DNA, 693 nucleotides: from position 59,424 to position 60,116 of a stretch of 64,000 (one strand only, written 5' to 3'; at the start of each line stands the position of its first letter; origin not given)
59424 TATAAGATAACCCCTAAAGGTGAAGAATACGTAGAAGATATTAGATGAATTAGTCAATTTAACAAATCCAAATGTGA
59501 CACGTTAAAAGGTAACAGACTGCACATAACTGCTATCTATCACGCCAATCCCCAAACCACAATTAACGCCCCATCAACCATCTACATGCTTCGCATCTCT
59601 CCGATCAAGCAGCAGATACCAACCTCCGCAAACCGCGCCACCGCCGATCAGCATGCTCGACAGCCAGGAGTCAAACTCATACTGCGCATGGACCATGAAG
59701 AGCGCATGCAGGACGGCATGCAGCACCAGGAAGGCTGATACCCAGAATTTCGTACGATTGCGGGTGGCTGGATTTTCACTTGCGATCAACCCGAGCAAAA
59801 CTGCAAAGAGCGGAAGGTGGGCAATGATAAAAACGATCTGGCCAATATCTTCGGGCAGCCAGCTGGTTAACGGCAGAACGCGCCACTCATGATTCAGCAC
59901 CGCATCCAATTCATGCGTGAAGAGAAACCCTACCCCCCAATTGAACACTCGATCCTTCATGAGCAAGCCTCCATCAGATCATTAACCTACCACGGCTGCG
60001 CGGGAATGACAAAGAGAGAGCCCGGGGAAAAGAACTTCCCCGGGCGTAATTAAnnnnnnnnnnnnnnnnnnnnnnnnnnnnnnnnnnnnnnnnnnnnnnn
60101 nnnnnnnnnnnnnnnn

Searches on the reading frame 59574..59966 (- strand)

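Call 33: search_protein_families(library=pfam, proteins=[window:59574-59966:-], max_evalue=0.0001)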
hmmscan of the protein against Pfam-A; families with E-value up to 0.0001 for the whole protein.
window:59574-59966:- (130 aa): 1 family
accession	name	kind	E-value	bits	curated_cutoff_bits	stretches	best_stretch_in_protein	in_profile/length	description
PF20460.3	DUF6713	-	5.2e-28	97.7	27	1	5-122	2-115/117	Family of unknown function (DUF6713)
